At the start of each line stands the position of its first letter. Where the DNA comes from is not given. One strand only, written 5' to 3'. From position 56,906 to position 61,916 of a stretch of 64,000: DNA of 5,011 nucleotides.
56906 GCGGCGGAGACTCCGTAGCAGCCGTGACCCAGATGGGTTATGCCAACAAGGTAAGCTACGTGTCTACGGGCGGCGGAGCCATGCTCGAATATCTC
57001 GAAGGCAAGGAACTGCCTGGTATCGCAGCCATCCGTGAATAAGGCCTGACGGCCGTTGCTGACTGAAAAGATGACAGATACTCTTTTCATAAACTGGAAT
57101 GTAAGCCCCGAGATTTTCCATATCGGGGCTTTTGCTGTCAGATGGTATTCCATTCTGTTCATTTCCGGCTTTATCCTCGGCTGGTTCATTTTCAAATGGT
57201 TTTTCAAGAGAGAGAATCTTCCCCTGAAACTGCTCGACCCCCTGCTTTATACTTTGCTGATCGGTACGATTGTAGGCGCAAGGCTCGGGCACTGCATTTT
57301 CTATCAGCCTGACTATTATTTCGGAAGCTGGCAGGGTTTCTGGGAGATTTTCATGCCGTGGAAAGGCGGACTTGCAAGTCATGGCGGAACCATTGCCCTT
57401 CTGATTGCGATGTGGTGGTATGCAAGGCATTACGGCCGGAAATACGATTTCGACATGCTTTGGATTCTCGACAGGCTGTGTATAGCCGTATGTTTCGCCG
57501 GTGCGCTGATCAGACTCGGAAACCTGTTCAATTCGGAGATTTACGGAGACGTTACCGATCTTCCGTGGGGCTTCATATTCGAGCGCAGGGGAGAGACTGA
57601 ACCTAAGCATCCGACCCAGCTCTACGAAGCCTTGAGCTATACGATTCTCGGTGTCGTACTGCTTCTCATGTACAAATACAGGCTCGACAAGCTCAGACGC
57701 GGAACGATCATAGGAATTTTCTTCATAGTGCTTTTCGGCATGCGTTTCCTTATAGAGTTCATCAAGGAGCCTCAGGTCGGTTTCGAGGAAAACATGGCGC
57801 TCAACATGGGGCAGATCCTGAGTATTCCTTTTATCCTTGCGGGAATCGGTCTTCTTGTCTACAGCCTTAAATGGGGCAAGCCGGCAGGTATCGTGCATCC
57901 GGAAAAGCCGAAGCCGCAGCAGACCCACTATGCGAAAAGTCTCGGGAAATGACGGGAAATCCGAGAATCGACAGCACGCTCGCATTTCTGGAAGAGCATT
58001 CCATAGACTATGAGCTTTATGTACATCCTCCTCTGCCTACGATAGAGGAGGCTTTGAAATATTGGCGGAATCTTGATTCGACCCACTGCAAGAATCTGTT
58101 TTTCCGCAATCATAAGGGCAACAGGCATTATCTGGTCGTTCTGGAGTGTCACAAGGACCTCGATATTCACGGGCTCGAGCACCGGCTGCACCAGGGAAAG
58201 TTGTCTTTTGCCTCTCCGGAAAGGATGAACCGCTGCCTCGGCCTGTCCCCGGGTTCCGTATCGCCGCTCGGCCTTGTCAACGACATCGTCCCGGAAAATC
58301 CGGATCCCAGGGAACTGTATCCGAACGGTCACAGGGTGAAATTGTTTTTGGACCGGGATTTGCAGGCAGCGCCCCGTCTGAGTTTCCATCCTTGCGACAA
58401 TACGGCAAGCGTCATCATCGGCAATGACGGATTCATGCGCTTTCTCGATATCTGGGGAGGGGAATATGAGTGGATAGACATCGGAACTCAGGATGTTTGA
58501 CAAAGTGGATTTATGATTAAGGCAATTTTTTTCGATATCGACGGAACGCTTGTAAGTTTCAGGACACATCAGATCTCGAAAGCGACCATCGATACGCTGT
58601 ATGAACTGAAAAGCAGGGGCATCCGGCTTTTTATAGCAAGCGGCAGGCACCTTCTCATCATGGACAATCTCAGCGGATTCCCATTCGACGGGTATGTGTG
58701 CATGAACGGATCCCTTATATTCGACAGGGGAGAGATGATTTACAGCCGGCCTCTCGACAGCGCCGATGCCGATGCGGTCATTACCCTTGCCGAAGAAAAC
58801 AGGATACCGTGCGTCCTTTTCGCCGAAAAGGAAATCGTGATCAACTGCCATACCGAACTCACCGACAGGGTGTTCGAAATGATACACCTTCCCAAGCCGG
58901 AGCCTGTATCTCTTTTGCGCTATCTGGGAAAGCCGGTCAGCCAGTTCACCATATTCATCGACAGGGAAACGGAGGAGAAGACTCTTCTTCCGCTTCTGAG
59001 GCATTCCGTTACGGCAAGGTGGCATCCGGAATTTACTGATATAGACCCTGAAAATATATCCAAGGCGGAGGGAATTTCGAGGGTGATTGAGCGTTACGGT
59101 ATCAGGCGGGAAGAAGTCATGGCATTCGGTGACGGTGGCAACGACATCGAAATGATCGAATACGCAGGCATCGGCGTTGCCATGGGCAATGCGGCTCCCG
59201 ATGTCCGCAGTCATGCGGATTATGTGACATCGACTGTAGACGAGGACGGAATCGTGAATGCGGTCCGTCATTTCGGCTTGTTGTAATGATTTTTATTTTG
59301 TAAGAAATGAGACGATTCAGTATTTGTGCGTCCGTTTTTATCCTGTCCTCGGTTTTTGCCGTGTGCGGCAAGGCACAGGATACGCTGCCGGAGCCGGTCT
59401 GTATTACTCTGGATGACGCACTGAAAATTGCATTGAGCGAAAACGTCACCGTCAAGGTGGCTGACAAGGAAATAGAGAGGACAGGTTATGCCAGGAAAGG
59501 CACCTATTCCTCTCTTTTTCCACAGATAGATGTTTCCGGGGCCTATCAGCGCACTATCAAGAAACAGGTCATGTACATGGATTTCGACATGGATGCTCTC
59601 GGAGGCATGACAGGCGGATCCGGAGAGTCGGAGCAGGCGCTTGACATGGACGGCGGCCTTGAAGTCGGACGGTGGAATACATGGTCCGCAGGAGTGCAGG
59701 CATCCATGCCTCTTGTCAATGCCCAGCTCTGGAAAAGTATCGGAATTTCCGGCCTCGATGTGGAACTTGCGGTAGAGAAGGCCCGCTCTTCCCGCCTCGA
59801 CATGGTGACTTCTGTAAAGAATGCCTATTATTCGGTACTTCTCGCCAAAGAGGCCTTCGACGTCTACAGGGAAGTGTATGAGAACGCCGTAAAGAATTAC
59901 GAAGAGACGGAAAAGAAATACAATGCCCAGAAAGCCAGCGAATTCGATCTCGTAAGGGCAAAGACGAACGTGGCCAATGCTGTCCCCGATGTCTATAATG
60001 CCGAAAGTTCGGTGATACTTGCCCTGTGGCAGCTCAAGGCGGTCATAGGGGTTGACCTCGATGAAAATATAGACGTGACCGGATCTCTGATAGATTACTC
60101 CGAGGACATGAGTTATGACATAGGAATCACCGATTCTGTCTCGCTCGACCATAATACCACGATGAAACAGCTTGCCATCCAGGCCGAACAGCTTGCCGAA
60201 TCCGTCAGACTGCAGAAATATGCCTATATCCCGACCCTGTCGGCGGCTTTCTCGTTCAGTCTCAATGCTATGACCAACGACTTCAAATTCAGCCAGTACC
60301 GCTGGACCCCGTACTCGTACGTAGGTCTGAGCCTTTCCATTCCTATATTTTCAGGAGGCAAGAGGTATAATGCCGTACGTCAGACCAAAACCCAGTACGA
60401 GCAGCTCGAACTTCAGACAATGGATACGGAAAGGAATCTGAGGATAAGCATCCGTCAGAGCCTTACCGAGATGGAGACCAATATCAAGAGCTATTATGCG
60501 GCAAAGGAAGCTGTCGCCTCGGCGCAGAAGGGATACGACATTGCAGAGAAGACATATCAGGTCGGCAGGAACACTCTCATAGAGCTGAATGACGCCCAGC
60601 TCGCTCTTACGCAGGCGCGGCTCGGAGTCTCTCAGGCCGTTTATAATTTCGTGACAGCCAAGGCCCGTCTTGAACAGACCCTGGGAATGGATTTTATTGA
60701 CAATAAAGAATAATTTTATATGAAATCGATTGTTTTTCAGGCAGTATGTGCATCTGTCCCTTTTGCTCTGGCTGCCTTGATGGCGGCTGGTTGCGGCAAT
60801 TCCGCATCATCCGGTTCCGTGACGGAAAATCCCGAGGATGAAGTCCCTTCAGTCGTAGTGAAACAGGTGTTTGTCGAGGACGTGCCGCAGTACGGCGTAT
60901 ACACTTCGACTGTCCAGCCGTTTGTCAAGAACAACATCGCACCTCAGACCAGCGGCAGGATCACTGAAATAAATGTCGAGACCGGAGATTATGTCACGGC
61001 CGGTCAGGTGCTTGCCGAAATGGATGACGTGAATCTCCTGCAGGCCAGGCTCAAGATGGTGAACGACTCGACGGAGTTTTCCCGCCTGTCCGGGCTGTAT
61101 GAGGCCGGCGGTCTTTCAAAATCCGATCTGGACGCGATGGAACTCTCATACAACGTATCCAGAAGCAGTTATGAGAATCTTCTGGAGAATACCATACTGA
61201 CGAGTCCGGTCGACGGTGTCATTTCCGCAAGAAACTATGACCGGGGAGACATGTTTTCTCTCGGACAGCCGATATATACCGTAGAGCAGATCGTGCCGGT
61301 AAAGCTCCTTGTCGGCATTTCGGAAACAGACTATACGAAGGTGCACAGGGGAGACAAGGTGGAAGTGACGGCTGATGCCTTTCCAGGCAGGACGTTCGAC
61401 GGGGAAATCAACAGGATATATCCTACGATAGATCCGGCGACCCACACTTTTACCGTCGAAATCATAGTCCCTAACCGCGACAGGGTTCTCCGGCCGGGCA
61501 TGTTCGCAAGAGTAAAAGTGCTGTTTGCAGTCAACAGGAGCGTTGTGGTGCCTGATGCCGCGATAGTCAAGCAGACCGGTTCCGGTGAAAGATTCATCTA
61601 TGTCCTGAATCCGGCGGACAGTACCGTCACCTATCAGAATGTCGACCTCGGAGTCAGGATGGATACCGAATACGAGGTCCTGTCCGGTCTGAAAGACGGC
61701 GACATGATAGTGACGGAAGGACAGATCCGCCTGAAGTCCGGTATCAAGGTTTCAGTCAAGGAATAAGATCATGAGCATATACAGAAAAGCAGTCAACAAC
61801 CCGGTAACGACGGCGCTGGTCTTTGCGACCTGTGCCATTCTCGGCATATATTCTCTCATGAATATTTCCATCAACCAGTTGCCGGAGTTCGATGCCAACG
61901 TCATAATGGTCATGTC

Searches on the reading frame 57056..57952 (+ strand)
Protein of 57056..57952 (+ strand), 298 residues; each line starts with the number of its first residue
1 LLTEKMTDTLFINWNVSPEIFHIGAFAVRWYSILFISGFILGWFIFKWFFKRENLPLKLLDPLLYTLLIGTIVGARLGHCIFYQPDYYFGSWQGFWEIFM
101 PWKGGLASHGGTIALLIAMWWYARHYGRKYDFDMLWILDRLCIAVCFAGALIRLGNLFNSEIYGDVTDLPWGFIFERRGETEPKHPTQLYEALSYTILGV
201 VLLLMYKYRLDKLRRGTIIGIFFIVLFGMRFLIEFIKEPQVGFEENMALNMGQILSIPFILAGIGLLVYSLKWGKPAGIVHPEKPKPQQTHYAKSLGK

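Call 8: search_protein_families(library=pfam, proteins=[window:57056-57952:+])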
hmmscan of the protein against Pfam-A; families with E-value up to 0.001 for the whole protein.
window:57056-57952:+ (298 aa): 1 family
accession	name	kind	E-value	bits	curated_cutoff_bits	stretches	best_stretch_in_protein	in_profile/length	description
PF01790.23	LGT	-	1.8e-67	227.6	24.9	1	18-269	1-240/240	Prolipoprotein diacylglyceryl transferase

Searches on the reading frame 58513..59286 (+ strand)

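Call 8: search_protein_families(library=pfam, proteins=[window:58513-59286:+])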
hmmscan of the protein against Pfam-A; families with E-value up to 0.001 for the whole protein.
window:58513-59286:+ (257 aa): 5 families
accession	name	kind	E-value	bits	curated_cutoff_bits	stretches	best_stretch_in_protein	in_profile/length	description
PF08282.18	Hydrolase_3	-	6.1e-57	193.7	20.9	1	5-250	1-254/255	haloacid dehalogenase-like hydrolase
PF00702.32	Hydrolase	-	5.5e-15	56.7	26.4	1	183-219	155-191/191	haloacid dehalogenase-like hydrolase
PF05116.19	S6PP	-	9e-11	42.3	20.3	1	173-256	155-247/247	Sucrose-6F-phosphate phosphohydrolase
PF13419.12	HAD_2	-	8.5e-07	29.7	23.8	0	185-224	138-177/178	Haloacid dehalogenase-like hydrolase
PF12710.13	HAD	-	0.00049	21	27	0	184-215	155-188/189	haloacid dehalogenase-like hydrolase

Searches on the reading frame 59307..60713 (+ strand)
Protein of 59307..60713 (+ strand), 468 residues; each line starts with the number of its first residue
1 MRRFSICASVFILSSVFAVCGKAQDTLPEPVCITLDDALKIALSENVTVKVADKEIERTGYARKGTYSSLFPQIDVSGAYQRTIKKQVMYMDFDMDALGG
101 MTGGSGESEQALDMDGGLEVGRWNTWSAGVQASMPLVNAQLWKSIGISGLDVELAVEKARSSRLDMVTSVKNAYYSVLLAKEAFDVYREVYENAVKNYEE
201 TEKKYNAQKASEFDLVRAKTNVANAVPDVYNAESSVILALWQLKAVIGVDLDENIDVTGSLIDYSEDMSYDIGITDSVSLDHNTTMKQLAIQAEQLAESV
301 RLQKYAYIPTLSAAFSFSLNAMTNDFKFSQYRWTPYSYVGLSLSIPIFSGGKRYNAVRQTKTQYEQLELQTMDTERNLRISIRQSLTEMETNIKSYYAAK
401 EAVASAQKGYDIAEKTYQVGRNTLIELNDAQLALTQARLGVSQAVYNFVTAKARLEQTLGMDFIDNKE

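Call 8: search_protein_families(library=pfam, proteins=[window:59307-60713:+])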
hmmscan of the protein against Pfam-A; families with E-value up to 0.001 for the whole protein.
window:59307-60713:+ (468 aa): 1 family
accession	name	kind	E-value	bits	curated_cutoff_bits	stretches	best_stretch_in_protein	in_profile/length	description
PF02321.23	OEP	-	3.2e-60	203.6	22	2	279-460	8-187/187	Outer membrane efflux protein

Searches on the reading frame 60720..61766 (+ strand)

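Call 8: search_protein_families(library=pfam, proteins=[window:60720-61766:+])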
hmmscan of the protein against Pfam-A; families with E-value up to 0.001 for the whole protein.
window:60720-61766:+ (348 aa): 4 families
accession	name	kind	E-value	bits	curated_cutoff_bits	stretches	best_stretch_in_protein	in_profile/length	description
PF16576.10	HlyD_D23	-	7.1e-34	117.4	30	1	72-263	21-214/214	Barrel-sandwich domain of CusB or HlyD membrane-fusion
PF13437.12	HlyD_3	-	3.3e-21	76.4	22.2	1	160-260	2-106/106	HlyD family secretion protein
PF13533.13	Biotin_lipoyl_2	-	5.5e-13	48.8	29.8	1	72-102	2-32/32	Biotin-lipoyl like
PF00364.28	Biotin_lipoyl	-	4.6e-06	26.8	22.1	0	71-101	43-73/73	Biotin-requiring enzyme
